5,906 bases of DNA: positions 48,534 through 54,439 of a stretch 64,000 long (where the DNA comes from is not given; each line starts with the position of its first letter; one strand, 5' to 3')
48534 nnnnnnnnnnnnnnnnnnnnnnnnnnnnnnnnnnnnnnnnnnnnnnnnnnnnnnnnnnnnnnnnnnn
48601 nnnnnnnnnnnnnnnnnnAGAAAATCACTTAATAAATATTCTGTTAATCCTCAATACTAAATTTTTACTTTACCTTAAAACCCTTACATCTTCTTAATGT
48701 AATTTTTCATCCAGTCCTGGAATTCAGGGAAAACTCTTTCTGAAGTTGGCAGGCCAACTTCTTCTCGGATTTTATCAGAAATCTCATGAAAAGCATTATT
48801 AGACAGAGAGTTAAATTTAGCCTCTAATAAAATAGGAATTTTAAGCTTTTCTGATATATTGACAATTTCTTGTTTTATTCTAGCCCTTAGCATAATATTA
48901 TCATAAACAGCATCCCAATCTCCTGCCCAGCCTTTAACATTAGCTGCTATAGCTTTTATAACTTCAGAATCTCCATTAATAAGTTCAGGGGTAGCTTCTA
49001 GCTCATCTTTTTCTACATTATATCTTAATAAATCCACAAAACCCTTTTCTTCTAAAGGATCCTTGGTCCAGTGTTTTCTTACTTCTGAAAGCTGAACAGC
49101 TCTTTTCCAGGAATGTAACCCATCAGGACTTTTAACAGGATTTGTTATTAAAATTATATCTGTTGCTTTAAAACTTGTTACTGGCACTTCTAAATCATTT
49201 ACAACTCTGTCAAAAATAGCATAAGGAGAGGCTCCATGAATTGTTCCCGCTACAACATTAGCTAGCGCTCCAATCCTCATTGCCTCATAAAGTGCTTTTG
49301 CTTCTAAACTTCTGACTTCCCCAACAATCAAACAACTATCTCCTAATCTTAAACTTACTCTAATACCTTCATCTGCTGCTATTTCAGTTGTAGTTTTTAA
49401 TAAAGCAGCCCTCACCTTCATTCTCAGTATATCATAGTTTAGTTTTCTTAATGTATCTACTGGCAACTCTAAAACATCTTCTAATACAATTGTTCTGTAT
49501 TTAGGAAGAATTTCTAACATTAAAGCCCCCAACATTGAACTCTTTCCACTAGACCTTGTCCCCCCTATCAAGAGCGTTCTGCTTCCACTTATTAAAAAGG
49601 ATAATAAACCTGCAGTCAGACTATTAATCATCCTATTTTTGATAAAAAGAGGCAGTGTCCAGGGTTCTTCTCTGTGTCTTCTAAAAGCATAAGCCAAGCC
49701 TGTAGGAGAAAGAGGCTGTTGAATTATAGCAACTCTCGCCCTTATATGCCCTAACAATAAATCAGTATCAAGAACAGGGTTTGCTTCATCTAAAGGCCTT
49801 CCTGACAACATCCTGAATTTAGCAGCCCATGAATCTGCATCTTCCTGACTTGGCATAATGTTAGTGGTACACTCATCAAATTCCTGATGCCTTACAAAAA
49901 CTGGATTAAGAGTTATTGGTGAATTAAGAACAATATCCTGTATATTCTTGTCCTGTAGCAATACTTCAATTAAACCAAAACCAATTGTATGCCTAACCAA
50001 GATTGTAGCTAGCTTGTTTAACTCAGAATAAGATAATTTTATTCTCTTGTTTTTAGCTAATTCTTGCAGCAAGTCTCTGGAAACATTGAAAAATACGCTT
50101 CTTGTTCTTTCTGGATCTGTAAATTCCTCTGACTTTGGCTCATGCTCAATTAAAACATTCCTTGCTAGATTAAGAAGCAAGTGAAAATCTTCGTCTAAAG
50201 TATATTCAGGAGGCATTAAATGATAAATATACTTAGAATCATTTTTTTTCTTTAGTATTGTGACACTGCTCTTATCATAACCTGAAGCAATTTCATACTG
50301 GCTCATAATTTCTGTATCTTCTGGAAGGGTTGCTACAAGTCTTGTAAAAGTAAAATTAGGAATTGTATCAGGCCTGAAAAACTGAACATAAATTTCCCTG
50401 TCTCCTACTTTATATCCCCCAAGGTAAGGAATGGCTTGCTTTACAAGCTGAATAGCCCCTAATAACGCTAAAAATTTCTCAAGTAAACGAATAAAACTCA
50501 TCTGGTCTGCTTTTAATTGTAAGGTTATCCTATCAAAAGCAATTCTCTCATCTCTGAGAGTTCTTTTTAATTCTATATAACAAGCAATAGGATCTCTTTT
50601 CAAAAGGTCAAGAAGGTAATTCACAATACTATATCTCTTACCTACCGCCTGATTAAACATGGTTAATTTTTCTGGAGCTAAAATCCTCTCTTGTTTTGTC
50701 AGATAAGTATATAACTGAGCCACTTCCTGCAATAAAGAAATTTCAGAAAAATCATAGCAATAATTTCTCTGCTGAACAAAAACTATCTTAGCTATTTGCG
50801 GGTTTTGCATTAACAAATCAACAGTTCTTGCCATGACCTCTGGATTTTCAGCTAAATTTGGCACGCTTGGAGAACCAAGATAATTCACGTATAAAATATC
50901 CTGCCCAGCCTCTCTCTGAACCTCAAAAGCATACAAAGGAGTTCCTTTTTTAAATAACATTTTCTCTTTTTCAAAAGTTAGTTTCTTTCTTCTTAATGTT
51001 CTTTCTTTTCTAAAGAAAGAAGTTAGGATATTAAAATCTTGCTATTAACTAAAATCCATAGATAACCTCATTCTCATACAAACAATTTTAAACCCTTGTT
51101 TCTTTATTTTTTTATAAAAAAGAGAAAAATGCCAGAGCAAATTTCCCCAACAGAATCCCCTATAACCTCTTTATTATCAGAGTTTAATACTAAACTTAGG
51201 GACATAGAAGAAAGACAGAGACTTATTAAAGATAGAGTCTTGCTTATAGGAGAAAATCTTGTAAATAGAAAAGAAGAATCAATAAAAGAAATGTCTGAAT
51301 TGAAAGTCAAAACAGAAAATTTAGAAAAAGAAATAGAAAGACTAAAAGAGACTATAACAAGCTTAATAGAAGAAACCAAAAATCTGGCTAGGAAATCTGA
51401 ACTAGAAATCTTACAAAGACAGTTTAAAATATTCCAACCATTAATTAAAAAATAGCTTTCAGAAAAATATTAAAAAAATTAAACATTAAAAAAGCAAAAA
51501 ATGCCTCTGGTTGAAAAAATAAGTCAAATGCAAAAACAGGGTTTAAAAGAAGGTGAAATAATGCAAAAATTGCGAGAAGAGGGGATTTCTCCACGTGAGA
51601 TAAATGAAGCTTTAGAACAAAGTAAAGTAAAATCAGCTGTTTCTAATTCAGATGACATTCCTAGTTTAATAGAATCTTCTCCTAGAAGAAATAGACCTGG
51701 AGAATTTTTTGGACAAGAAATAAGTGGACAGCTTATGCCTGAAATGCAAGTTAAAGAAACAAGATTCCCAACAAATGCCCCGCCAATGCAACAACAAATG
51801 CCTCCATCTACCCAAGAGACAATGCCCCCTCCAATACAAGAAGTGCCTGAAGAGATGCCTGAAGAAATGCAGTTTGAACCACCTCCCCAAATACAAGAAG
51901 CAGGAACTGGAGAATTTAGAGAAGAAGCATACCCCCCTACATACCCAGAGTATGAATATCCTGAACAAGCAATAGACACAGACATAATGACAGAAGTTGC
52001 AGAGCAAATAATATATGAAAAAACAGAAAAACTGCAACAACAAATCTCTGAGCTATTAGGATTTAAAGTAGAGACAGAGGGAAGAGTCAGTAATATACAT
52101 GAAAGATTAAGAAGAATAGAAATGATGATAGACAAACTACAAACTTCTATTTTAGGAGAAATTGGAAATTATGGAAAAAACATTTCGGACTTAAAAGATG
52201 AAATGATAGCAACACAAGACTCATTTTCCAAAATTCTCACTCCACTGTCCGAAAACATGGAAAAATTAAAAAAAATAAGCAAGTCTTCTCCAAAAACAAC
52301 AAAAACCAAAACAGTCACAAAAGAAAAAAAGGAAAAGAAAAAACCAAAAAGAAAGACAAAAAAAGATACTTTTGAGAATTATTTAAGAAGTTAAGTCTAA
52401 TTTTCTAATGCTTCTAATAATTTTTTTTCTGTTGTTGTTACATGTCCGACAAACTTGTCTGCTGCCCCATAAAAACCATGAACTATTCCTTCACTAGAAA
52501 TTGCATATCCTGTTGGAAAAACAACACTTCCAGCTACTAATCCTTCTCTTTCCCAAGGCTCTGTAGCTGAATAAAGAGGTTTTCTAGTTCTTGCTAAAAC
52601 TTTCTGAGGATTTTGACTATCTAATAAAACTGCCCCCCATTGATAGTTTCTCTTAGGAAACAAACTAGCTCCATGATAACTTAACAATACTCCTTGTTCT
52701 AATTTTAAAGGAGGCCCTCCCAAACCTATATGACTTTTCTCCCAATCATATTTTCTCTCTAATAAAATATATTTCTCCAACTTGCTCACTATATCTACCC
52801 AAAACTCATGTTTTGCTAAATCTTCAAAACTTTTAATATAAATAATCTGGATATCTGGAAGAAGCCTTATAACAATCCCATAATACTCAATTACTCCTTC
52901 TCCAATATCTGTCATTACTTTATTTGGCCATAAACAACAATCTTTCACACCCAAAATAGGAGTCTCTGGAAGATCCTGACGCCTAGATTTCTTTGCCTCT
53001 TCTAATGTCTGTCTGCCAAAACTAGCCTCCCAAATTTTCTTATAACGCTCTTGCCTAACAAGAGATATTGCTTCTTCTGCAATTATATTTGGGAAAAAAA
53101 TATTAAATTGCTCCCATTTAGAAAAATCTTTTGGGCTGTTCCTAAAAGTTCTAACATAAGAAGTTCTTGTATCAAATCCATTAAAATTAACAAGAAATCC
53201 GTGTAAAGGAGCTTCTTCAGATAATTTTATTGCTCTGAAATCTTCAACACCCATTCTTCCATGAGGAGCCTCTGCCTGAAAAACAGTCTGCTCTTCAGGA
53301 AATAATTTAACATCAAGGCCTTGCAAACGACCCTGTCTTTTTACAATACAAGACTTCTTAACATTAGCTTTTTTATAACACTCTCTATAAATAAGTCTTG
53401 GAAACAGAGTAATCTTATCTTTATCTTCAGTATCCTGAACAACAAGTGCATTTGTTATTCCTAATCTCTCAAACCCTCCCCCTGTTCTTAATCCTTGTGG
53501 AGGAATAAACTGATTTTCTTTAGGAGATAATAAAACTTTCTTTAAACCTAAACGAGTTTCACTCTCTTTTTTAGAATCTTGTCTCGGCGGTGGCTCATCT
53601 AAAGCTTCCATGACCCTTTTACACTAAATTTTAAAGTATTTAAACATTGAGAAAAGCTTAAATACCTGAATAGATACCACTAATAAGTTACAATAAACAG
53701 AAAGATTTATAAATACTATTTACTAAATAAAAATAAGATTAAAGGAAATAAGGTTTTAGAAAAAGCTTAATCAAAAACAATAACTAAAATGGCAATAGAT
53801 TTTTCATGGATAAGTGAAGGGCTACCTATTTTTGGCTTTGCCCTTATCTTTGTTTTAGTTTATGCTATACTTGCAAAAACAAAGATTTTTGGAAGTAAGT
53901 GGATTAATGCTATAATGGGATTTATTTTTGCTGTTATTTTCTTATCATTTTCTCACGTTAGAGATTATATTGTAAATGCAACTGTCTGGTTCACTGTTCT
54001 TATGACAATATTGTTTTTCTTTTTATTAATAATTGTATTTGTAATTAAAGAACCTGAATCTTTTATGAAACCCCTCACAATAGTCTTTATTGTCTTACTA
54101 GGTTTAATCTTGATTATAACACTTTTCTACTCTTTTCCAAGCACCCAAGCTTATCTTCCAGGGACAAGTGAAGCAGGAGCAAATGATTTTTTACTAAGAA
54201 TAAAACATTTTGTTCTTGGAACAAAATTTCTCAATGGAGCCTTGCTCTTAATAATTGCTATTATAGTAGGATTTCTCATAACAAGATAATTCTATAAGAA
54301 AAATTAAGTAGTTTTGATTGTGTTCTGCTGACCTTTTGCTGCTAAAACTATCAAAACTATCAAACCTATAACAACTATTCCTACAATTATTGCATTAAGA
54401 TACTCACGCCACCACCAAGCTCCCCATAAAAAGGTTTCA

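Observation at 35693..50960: Fifteen co-oriented genes form a type IV filament locus with ten class-III-signal-peptide proteins and orphan C-terminal domains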

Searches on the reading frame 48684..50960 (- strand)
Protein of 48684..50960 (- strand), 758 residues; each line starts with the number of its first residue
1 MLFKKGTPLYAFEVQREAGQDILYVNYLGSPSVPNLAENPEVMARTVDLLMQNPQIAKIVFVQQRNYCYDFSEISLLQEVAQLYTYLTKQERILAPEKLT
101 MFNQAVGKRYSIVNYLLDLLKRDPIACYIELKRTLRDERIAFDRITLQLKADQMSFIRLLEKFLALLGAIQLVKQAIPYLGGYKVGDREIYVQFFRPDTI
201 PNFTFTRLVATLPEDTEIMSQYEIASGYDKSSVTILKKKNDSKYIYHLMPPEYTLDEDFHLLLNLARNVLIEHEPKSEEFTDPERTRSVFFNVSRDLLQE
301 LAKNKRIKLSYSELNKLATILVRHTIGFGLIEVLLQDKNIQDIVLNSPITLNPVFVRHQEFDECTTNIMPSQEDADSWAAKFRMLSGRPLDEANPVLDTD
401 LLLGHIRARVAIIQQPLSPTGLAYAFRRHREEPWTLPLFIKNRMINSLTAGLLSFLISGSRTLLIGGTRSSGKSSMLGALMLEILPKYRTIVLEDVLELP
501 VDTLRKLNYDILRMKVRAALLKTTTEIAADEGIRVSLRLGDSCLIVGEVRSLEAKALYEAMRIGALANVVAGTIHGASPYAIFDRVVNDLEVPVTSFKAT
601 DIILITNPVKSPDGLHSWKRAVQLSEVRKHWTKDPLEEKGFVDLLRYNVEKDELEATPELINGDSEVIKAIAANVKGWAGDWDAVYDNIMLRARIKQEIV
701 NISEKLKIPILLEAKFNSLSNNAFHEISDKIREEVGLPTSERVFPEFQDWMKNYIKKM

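Call 3: search_protein_families(library=pfam, max_evalue=0.1, proteins=[window:48684-50960:-])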
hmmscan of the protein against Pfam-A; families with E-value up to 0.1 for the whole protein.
window:48684-50960:- (758 aa): 3 families
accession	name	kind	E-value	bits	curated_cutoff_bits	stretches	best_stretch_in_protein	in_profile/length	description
PF00437.27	T2SSE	-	5.1e-08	32.4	24.9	1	425-585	108-254/370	Type II/IV secretion system protein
PF13191.12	AAA_16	-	0.059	14.3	32.6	0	444-500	8-63/167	AAA ATPase domain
PF13555.12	AAA_29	-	0.061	13.5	27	0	459-488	23-50/61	P-loop containing region of AAA domain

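Call 5: search_protein_families(library=ncbifam, max_evalue=0.1, proteins=[window:48684-50960:-])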
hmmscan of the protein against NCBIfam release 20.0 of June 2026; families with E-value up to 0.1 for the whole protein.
window:48684-50960:- (758 aa): 11 families
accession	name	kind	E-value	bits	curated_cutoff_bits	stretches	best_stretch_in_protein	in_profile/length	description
NF058587.1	archaellum_moto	equivalog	2.8e-33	115.5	550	1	294-701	113-501/527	archaellum flagellar ATPase motor FlaI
TIGR03819.1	heli_sec_ATPase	hypoth_equivalog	6.5e-31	107.8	373.15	1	302-585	26-296/340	TadA family conjugal transfer-associated ATPase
NF053672.1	bindosome_BasE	exception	1.6e-16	60.2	1000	1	295-679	106-471/512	bindosome assembly system ATPase subunit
TIGR02782.1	TrbB_P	equivalog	1e-12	48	304.55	1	331-586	14-252/303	P-type conjugative transfer ATPase TrbB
TIGR02788.1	VirB11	equivalog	6.2e-11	41.9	249.95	1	453-588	137-264/308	P-type DNA transfer ATPase VirB11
NF010469.0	PRK13894.1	subfamily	3.6e-08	33.1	508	1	323-586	20-264/320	conjugal transfer ATPase TrbB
NF010425.0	PRK13851.1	equivalog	4.9e-08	32.2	461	1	452-588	154-282/344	type IV secretion system protein VirB11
NF041000.1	ATPase_ComGA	equivalog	9.4e-07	28.1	300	1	461-597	129-252/267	competence type IV pilus ATPase ComGA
NF010407.0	PRK13833.1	subfamily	5.7e-06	26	499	1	390-585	77-258/323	conjugal transfer protein TrbB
NF010475.0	PRK13900.1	equivalog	9.1e-05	21.7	389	1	453-580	153-273/333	type IV secretion system ATPase VirB11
TIGR02525.1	plasmid_TraJ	equivalog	0.00016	20.7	368.3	1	460-593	149-276/372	plasmid transfer ATPase TraJ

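Call 8: search_solved_structures(query=window:48684-50960:-, max_evalue=0.001)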
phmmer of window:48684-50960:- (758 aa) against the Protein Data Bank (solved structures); distinct sequences matched with E-value up to 0.001: 6.
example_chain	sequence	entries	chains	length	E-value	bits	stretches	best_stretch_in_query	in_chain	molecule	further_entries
2oap_1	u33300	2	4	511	1.4e-25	93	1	218-606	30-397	Type II secretion system protein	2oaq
8rkd_E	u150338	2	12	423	1.9e-18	69.4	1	295-587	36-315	Pilus assembly ATPase CpaF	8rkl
8rjf_A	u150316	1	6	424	1.9e-18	69.4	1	295-587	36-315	Pilus assembly ATPase CpaF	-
9e24_A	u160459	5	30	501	2.9e-18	68.8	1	295-587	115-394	CpaF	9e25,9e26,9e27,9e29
4ii7_A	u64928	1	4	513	2.8e-13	52.3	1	318-627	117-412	FlaI ATPase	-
4ihq_A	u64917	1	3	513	1.9e-12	49.6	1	318-627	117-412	FlaI ATPase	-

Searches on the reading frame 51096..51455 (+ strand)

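Call 70: search_protein_families(library=ncbifam, max_evalue=1, proteins=[window:51096-51455:+])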
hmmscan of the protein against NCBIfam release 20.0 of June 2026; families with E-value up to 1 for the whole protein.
window:51096-51455:+ (119 aa): 10 families
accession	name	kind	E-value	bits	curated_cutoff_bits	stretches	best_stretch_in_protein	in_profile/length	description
NF002572.0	PRK02224.1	equivalog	0.0034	15.7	1087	1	8-100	273-364/888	DNA double-strand break repair ATPase Rad50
NF045487.1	ASRP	equivalog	0.014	14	300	1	27-103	340-410/593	archaea-specific SMC-related protein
NF038218.1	IcmG_DotF_IVB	equivalog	0.016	14.9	200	1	14-105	105-193/266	type IVB secretion system protein IcmG/DotF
NF046104.1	PptglHdxlasePcsB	equivalog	0.047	12.9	450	1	28-101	35-111/400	peptidoglycan hydrolase PcsB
NF045650.1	CD1247_Nterm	equivalog_domain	0.059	14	30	0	23-55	30-62/70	CD1247 N-terminal domain-containing protein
NF009644.1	PRK13169.1-5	equivalog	0.085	13.4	130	1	59-100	3-44/116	DNA replication initiation control protein YabA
TIGR02182.1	GRXB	equivalog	0.11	12.3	186.65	1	55-100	121-166/209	GrxB family glutaredoxin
NF038025.1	dapto_LiaX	exception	0.19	10.4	350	1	21-101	89-171/512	daptomycin-sensing surface protein LiaX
NF009558.0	PRK13013.1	equivalog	0.25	9.9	428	1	37-102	287-352/429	acetylornithine deacetylase/succinyl-diaminopimelate desuccinylase family protein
NF045780.1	TrlF_fam_ATP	equivalog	0.47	9.1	350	1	21-108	599-695/944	TrlF family AAA-like ATPase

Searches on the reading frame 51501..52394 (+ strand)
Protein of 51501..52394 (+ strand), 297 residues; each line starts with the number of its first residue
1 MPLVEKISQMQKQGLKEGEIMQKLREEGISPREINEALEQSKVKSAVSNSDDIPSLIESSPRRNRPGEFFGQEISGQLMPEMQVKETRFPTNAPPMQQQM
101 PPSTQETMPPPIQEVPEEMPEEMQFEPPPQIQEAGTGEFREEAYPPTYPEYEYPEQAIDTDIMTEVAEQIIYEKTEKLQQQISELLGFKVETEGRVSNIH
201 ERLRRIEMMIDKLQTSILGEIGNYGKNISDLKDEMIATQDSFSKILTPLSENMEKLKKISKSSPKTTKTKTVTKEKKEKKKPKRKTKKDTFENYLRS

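Call 4: search_protein_families(library=pfam, max_evalue=0.1, proteins=[window:51501-52394:+])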
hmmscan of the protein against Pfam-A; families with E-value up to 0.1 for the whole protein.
window:51501-52394:+ (297 aa): 3 families
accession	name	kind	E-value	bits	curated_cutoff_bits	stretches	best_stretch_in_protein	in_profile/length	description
PF20685.2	GCP5-Mod21_C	-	0.0051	17.5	27.4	1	193-232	27-66/69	Gamma-Tubulin ring complex non-core subunit mod21, C-terminal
PF21982.2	RecX_HTH1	-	0.031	14.7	26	1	17-39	16-38/40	RecX, first three-helix domain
PF19111.5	DUF5798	-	0.036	14.7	27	1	163-213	13-62/89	Family of unknown function (DUF5798)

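Call 70: search_protein_families(library=ncbifam, max_evalue=1, proteins=[window:51501-52394:+])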
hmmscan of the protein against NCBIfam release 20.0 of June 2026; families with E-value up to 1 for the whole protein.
window:51501-52394:+ (297 aa): 3 families
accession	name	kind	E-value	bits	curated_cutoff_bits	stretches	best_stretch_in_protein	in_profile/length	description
NF047515.1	SpiroCoCo_C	equivalog_domain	0.00017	20.8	125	1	171-288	171-282/313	SpiroCoCo family coiled-coil protein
NF045487.1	ASRP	equivalog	0.026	13.1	300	1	165-289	309-432/593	archaea-specific SMC-related protein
NF048001.1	GTP_morpho_1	equivalog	0.07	12.9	50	1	193-214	23-44/70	GTA head formation protein, RCAP_rcc01685 family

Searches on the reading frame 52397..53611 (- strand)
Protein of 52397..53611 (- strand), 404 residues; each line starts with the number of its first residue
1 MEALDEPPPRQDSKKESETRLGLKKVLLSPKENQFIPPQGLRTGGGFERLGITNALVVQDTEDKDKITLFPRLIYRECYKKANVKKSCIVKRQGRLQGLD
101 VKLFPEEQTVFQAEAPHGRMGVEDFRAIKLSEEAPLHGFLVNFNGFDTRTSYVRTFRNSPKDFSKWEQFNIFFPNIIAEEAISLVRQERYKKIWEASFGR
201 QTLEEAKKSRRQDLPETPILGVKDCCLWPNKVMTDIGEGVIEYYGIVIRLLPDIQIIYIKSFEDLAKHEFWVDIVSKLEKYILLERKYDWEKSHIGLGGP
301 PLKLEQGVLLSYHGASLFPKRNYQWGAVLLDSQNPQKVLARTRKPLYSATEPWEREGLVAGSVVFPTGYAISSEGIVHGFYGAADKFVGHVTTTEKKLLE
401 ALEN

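Call 4: search_protein_families(library=pfam, max_evalue=0.1, proteins=[window:52397-53611:-])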
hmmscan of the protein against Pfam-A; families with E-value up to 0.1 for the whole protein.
window:52397-53611:- (404 aa): 1 family
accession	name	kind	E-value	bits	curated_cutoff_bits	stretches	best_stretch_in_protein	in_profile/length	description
PF04041.19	Glyco_hydro_130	-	2e-19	70.2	26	1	289-403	207-319/320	beta-1,4-mannooligosaccharide phosphorylase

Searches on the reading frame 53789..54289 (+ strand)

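Call 70: search_protein_families(library=ncbifam, max_evalue=1, proteins=[window:53789-54289:+])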
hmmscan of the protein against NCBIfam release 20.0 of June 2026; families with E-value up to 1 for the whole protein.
window:53789-54289:+ (166 aa): 1 family
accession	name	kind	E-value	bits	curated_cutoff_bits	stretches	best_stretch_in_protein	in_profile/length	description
NF033827.1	CDF_efflux_DmeF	equivalog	0.13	11.7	250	1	18-55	189-226/309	CDF family Co(II)/Ni(II) efflux transporter DmeF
